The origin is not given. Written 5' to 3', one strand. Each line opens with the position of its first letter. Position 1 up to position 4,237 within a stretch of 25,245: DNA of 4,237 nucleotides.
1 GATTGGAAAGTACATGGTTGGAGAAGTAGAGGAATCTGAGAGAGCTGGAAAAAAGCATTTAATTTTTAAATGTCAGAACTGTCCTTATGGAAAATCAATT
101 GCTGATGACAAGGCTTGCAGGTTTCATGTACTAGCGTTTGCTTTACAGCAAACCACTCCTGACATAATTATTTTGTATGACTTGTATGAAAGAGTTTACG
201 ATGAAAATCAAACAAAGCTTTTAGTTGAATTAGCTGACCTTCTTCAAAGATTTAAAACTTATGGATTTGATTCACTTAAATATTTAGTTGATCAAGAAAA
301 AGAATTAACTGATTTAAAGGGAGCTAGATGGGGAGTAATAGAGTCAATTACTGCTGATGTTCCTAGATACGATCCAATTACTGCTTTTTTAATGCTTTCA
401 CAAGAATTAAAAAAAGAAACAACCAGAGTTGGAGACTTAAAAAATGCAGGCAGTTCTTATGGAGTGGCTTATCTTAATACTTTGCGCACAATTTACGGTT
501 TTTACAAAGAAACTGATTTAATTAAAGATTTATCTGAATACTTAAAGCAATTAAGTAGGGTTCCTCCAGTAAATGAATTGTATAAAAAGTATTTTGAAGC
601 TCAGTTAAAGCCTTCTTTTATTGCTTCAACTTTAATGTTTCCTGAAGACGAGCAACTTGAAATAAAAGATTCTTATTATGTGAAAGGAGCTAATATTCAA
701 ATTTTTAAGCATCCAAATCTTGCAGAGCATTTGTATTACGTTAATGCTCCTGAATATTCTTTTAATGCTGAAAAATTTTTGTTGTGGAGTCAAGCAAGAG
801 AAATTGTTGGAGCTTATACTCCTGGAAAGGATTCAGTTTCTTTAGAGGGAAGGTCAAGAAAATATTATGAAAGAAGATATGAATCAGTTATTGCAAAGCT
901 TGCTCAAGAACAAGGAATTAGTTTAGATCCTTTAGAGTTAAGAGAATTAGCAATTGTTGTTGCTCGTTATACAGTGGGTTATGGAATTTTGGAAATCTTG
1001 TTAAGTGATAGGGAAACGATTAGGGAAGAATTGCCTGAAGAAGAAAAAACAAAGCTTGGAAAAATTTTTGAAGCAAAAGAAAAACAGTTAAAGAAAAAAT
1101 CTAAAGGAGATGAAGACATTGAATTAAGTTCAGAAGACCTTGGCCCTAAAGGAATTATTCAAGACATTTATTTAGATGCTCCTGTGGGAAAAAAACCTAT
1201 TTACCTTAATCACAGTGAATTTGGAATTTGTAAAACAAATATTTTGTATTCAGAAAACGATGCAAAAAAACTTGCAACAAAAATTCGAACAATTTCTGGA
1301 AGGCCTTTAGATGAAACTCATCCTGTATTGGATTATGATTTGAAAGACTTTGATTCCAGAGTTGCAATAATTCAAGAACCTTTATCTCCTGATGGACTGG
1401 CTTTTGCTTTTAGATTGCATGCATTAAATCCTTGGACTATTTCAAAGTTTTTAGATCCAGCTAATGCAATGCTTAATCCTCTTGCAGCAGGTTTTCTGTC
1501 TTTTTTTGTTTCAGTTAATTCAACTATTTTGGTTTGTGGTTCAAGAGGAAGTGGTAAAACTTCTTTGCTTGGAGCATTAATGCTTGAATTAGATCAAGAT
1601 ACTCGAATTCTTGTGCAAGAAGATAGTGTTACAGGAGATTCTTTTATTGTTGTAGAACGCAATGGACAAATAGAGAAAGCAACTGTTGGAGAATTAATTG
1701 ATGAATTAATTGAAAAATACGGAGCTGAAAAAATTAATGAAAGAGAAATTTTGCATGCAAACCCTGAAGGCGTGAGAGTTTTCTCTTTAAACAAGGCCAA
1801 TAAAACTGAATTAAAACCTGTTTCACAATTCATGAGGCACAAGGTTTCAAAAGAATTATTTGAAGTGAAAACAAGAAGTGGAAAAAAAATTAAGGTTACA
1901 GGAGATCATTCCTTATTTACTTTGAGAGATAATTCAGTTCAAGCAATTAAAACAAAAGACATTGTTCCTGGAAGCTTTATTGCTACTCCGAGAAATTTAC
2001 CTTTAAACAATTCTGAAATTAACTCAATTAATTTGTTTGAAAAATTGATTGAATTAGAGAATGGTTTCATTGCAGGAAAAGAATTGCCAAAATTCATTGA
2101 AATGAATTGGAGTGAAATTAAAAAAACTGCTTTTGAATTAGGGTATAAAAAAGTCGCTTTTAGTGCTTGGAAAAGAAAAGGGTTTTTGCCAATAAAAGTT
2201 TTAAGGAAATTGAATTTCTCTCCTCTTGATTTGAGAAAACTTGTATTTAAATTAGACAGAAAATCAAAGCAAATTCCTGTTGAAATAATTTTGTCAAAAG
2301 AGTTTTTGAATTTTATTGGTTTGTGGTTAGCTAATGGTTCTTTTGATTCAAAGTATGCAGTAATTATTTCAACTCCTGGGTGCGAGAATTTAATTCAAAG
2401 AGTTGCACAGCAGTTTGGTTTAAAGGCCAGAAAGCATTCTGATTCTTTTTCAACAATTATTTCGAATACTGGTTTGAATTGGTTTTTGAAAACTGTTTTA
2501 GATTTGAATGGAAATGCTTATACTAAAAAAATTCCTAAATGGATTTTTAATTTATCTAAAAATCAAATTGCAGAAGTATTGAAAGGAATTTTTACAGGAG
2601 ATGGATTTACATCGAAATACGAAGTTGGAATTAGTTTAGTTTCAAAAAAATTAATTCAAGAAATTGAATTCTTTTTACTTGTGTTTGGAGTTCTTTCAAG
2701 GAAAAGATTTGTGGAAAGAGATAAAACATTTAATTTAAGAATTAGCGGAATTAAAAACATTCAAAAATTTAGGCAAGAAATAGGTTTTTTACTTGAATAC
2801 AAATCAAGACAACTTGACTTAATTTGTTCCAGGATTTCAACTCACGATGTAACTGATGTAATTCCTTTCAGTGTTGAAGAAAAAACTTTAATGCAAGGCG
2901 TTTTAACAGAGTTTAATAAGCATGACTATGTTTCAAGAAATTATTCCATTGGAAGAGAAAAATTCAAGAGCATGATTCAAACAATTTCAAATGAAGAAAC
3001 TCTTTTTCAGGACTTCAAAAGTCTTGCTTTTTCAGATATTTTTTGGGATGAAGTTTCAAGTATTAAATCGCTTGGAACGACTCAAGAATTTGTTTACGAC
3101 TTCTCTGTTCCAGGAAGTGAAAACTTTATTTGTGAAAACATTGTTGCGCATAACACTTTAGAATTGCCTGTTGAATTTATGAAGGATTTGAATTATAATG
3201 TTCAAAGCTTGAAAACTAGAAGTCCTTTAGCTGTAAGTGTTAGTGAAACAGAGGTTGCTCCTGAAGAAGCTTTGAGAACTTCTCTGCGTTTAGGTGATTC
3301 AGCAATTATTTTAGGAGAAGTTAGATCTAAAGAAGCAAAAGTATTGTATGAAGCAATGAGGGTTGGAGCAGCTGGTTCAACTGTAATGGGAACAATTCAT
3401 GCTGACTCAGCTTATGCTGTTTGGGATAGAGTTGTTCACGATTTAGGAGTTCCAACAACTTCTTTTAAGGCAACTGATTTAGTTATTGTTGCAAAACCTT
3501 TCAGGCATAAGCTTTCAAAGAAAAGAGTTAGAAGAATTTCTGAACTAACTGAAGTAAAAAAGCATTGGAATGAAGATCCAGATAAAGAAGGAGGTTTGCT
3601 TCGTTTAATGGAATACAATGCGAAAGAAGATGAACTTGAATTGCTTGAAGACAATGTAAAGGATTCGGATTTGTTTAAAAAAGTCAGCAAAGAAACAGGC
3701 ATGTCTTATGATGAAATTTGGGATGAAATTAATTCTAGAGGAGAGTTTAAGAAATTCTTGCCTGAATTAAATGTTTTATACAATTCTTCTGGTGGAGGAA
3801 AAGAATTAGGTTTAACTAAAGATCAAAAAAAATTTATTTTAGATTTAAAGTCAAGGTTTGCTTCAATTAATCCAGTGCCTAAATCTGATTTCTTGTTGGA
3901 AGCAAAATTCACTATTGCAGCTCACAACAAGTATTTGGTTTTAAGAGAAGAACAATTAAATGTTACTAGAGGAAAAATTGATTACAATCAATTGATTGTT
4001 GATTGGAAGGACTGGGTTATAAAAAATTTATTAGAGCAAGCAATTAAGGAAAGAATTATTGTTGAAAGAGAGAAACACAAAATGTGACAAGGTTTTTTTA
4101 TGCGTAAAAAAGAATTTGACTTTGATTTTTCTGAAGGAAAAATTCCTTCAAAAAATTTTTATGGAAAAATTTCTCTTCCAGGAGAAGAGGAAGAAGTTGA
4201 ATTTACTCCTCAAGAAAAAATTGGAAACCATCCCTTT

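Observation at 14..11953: Uncharacterised type IV pilus-like locus: intein-bearing ATPase, enlarged platform protein and eight pilin-like genes, none archaellar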

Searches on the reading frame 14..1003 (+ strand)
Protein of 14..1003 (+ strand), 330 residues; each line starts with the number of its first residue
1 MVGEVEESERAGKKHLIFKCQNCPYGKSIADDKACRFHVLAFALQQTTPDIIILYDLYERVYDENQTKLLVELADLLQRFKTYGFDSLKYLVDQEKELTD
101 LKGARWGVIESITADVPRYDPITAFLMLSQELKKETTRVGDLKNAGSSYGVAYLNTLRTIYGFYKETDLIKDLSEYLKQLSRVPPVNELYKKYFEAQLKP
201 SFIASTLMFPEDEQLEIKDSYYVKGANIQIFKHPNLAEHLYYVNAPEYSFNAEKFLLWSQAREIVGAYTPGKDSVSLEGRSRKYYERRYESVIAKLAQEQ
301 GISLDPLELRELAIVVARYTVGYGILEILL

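Call 88: search_solved_structures(query=A7, max_evalue=1)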
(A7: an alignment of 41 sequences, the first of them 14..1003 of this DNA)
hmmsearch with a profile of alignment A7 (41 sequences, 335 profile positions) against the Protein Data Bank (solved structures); distinct sequences matched with E-value up to 1: 1.
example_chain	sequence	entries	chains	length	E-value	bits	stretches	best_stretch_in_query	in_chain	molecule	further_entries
7u6h_A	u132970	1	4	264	0.91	11.8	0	173-253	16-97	Halogenase D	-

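Call 89: search_protein_families(library=pfam, alignment_id=A7, max_evalue=0.01)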
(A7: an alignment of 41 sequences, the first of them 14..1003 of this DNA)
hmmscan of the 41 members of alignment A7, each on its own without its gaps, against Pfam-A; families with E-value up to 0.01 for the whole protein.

A. member 1, window:14-1003:+ (330 aa): 0 families

B. families by the number of members that match (of 41 scanned): 2 families
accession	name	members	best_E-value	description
PF10045.14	DUF2280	1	0.0038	Uncharacterized conserved protein (DUF2280)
PF04652.21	Vta1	1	0.0072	Vta1 like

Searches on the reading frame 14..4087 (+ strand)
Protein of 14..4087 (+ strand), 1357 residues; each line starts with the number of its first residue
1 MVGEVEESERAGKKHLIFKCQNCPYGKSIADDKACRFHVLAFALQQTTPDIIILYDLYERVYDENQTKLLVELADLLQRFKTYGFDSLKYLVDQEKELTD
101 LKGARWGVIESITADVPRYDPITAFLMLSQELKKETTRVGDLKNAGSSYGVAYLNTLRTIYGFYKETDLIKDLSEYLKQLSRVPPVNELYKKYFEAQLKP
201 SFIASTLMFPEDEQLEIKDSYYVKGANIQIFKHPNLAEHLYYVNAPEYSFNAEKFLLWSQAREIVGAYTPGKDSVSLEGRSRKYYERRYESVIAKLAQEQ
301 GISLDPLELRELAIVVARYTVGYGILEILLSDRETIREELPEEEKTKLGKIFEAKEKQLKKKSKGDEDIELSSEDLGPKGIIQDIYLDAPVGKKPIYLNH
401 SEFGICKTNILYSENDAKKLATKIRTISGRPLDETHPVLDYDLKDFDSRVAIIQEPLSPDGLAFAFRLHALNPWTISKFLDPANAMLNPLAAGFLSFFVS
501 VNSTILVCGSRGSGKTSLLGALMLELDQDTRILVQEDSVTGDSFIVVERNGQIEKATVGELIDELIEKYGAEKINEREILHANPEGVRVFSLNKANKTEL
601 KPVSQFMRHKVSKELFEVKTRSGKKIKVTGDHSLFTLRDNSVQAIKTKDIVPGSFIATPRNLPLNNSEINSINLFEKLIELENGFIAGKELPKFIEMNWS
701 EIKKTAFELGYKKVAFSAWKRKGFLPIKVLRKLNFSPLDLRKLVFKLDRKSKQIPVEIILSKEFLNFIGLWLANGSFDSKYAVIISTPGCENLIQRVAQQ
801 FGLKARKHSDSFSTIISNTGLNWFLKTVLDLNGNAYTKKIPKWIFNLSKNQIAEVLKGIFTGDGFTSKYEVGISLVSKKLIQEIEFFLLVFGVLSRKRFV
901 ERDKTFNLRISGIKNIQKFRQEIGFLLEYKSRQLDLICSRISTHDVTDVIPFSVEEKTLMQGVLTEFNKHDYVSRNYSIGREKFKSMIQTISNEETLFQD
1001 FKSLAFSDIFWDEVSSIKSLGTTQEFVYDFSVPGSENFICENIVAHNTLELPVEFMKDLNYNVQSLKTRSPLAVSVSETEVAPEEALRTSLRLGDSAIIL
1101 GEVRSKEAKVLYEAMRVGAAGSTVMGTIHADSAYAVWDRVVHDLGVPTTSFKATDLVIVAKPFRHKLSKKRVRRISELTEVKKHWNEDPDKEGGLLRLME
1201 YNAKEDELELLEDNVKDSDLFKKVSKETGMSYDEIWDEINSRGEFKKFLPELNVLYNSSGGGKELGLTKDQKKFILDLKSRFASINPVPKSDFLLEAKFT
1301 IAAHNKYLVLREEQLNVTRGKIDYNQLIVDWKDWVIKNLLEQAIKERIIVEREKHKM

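Call 4: search_protein_families(library=pfam, proteins=[window:14-4087:+], max_evalue=0.1)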
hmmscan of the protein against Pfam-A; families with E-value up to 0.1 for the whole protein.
window:14-4087:+ (1357 aa): 8 families
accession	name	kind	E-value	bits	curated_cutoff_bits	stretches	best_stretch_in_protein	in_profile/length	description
PF14890.11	Intein_splicing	-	1.4e-26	93.6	35.8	1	561-1047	15-155/155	Intein splicing domain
PF00437.27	T2SSE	-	1.9e-14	53.5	24.9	2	1066-1186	192-298/370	Type II/IV secretion system protein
PF14528.11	LAGLIDADG_3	-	1.9e-09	38.1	22.5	1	851-924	2-82/82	LAGLIDADG-like domain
PF01079.26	Hint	-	0.0034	17.5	29.7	1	586-670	36-130/213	Hint module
PF13401.12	AAA_22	-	0.004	17.9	27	1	504-575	7-64/130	AAA domain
PF13191.12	AAA_16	-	0.041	14.8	32.6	0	504-534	26-56/167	AAA ATPase domain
PF00005.33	ABC_tran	-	0.064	14.3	25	0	496-541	5-51/137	ABC transporter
PF01959.21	DHQS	-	0.092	12.1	22.2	0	1045-1122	63-140/344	3-dehydroquinate synthase II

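Call 5: search_protein_families(library=ncbifam, proteins=[window:14-4087:+], max_evalue=0.1)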
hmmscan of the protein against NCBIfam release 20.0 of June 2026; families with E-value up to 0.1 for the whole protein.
window:14-4087:+ (1357 aa): 31 families (the best 25 are shown)
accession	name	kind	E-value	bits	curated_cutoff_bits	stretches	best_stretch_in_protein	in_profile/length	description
NF011491.0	PRK14898.1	equivalog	1.1e-55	189.1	783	1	538-1050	76-546/860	DNA-directed RNA polymerase subunit A''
NF005852.0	PRK07773.1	equivalog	1.8e-29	102.7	780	2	834-1050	594-829/886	replicative DNA helicase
NF058587.1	archaellum_moto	equivalog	6.5e-27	94.5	550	2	390-538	164-311/527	archaellum flagellar ATPase motor FlaI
TIGR03819.1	heli_sec_ATPase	hypoth_equivalog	4.5e-25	88.6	373.15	2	404-538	82-214/340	TadA family conjugal transfer-associated ATPase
NF045703.1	rSAM_Tes_intein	exception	7.1e-20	70.4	1700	1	543-904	161-519/1040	tetraether lipid synthase Tes, intein-containing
NF011418.0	PRK14845.1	equivalog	1.3e-18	66.2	756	1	572-943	53-317/1049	translation initiation factor IF-2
TIGR02788.1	VirB11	equivalog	3.1e-16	59.3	249.95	2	1077-1141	201-263/308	P-type DNA transfer ATPase VirB11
NF011303.0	PRK14715.1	equivalog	4.7e-16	57.1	1585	1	539-895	897-1260/1627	DNA-directed DNA polymerase II large subunit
TIGR02782.1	TrbB_P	equivalog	3.5e-15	56.1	304.55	2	413-538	50-175/303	P-type conjugative transfer ATPase TrbB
TIGR01445.1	intein_Nterm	domain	4.8e-13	49.9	24.5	1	539-636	2-83/83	intein N-terminal splicing region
NF053672.1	bindosome_BasE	exception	5.6e-12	45.2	1000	2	396-538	165-306/512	bindosome assembly system ATPase subunit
NF010469.0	PRK13894.1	subfamily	1.4e-11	44.4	508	2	417-538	67-188/320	conjugal transfer ATPase TrbB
NF041000.1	ATPase_ComGA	equivalog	4.2e-11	42.3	300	1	1080-1159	184-260/267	competence type IV pilus ATPase ComGA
NF038098.1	GyrA_w_intein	exception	1.4e-10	39.8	1850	1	835-1048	319-538/1232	intein-containing DNA gyrase subunit A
NF011287.0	PRK14698.1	equivalog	2e-10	39.4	1238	2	742-1048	370-670/1017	V-type ATP synthase subunit A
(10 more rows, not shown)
